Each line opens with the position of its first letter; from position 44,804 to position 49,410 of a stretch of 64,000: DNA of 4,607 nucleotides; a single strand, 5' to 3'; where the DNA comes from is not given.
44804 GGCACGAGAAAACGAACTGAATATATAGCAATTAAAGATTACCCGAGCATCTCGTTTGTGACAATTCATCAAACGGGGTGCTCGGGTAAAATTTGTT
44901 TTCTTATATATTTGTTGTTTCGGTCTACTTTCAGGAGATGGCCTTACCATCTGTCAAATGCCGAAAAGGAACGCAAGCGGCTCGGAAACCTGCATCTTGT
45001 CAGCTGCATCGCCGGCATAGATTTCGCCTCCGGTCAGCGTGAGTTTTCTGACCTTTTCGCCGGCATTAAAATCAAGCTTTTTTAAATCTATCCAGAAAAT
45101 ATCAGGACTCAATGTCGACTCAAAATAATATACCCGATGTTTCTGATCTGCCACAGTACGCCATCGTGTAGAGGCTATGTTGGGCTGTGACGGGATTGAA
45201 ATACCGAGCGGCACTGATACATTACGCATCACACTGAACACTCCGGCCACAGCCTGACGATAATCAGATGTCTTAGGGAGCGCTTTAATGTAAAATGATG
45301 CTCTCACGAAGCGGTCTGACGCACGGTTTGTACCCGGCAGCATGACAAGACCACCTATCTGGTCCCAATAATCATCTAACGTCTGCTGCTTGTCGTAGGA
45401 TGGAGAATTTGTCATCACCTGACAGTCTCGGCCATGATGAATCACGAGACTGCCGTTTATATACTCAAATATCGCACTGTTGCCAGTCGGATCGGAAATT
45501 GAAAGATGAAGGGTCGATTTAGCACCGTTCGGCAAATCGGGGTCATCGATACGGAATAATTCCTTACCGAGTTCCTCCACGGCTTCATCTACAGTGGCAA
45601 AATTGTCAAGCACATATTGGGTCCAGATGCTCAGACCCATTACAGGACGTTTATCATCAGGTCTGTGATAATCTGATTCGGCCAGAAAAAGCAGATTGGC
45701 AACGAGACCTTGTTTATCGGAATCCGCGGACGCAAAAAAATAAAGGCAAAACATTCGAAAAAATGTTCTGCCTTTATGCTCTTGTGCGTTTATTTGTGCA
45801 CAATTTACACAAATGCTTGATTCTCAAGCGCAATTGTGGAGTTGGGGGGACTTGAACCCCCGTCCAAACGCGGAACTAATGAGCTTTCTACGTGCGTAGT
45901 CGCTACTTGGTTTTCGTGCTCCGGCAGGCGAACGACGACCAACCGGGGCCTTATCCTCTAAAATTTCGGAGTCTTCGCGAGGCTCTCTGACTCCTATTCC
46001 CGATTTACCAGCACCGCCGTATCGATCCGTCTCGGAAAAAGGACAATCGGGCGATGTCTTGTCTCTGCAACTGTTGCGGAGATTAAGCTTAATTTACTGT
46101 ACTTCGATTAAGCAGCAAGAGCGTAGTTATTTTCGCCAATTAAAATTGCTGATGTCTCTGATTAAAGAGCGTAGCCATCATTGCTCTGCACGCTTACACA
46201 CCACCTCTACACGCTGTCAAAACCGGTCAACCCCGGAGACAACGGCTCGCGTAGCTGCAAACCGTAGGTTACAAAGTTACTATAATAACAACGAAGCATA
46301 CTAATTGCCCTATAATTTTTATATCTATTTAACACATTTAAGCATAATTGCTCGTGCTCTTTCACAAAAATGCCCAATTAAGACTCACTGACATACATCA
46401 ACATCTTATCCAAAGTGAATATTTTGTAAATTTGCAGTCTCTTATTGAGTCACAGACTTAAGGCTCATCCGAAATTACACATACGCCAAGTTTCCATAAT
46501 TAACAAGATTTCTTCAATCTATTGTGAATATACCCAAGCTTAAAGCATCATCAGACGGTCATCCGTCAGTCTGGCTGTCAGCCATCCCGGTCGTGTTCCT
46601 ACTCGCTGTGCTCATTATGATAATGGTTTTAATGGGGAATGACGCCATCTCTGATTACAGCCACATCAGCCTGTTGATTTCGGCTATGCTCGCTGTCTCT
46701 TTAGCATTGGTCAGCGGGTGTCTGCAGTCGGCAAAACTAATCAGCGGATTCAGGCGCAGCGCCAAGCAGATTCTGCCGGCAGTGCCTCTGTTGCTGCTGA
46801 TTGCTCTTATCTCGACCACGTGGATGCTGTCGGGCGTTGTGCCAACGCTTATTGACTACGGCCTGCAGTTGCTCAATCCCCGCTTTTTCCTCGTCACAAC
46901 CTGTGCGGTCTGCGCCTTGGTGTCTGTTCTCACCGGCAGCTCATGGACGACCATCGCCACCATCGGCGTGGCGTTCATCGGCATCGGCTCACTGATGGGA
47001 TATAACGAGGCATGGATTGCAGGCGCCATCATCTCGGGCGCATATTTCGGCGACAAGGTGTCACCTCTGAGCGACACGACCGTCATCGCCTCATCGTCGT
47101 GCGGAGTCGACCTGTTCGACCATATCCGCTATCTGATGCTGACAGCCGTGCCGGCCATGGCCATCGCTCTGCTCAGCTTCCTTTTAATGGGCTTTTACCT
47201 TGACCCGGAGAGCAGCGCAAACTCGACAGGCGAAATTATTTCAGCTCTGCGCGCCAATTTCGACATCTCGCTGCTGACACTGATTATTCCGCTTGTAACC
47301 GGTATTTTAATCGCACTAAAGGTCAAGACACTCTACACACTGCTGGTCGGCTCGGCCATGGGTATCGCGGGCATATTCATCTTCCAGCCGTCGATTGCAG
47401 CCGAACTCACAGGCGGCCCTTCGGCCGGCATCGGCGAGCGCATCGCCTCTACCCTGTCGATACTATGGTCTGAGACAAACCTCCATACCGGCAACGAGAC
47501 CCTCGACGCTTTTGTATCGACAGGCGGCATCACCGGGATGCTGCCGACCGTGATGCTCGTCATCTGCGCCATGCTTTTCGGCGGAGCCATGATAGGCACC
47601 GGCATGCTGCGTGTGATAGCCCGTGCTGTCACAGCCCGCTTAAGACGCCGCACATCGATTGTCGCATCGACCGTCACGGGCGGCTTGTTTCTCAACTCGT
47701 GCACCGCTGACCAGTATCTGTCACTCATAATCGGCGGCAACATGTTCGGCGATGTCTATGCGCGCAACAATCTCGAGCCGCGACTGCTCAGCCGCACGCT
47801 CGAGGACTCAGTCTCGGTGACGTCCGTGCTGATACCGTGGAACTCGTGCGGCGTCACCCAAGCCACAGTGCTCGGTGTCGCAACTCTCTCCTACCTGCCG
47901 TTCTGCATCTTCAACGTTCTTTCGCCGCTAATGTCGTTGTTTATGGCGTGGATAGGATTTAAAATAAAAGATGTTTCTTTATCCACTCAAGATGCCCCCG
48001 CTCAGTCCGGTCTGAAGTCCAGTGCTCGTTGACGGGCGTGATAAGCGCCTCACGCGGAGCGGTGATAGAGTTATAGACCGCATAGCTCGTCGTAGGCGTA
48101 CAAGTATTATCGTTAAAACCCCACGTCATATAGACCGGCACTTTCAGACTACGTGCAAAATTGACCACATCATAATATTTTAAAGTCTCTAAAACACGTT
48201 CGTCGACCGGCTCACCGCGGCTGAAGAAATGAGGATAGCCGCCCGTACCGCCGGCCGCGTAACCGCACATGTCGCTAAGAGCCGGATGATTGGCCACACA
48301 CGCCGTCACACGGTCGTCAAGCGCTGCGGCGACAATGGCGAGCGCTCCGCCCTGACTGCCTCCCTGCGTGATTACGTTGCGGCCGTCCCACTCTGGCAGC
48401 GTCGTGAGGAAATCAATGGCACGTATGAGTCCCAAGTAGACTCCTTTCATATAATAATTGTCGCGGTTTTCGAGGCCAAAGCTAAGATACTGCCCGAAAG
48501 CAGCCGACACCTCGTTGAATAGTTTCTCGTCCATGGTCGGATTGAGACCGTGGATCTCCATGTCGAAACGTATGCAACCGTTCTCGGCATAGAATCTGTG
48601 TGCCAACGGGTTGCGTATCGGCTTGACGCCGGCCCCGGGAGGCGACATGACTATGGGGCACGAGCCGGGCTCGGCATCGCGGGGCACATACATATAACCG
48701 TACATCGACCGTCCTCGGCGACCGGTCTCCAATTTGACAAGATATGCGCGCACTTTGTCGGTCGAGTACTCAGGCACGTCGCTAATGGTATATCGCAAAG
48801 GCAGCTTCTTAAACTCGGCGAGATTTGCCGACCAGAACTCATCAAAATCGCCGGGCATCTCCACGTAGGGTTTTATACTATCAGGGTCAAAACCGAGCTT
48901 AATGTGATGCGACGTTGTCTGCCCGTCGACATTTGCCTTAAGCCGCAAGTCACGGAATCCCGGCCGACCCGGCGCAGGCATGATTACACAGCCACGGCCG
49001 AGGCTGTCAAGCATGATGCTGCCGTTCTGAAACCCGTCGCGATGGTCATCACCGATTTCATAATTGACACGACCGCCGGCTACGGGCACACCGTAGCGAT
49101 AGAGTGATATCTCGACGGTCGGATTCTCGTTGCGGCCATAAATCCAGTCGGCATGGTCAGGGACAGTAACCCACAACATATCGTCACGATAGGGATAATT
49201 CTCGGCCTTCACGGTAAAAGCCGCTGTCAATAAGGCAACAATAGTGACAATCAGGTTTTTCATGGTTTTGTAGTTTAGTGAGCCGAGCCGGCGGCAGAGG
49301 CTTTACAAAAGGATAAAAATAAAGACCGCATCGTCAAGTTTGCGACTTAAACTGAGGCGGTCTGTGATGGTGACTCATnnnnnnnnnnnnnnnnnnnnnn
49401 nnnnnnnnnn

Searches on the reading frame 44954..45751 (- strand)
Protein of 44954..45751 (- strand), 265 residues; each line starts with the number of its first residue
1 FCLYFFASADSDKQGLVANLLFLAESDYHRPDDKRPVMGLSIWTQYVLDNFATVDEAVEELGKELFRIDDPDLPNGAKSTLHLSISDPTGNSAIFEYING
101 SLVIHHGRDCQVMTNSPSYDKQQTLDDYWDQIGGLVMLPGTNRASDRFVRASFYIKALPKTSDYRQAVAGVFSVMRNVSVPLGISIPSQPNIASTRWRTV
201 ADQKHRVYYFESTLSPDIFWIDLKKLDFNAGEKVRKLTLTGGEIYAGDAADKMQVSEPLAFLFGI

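Call 56: search_protein_families(library=pfam, proteins=[window:44954-45751:-], max_evalue=0.00001)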
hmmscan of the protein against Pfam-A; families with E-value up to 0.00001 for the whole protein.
window:44954-45751:- (265 aa): 1 family
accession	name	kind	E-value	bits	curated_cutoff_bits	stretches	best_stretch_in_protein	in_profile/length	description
PF02275.23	CBAH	-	3.2e-37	129.3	20.4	1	14-233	73-313/316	Linear amide C-N hydrolases, choloylglycine hydrolase family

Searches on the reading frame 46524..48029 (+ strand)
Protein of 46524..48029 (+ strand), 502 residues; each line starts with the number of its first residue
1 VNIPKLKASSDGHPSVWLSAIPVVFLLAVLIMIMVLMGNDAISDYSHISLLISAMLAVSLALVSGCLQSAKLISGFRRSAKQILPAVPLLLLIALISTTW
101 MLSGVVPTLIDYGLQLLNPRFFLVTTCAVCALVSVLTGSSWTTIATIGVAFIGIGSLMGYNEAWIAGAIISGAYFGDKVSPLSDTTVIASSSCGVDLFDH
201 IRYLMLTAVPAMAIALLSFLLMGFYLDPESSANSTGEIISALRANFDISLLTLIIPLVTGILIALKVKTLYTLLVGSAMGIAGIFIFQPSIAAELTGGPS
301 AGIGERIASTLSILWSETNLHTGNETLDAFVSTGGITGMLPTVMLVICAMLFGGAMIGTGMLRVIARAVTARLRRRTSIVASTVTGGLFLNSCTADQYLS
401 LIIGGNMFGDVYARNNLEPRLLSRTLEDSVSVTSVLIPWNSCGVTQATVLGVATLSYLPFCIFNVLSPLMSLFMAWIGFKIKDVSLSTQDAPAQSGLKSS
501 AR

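Call 56: search_protein_families(library=pfam, proteins=[window:46524-48029:+], max_evalue=0.00001)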
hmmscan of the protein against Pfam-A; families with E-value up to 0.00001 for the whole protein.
window:46524-48029:+ (502 aa): 1 family
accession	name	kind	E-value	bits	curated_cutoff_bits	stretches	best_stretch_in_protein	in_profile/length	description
PF03553.21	Na_H_antiporter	-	1.3e-49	169.5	23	2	172-479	1-303/303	Na+/H+ antiporter family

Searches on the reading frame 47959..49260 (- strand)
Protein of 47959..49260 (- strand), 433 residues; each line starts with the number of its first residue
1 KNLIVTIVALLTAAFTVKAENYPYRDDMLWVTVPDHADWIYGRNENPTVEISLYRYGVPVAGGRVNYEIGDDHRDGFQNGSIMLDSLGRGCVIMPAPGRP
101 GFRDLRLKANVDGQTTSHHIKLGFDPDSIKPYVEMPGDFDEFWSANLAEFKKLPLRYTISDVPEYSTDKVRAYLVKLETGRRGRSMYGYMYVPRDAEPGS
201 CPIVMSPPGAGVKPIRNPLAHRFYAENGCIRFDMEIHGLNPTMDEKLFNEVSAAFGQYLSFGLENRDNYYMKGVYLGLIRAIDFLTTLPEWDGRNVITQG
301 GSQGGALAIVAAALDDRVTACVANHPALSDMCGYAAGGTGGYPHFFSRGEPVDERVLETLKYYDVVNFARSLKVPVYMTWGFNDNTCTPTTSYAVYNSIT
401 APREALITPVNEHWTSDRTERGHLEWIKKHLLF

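Call 56: search_protein_families(library=pfam, proteins=[window:47959-49260:-], max_evalue=0.00001)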
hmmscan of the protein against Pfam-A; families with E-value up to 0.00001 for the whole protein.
window:47959-49260:- (433 aa): 2 families
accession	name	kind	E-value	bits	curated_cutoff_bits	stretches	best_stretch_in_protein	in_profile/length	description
PF05448.18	AXE1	-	1.1e-47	162.9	21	1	131-426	16-317/321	Acetyl xylan esterase (AXE1)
PF00326.27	Peptidase_S9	-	6.2e-06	26.3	22.6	1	278-421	48-195/213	Prolyl oligopeptidase family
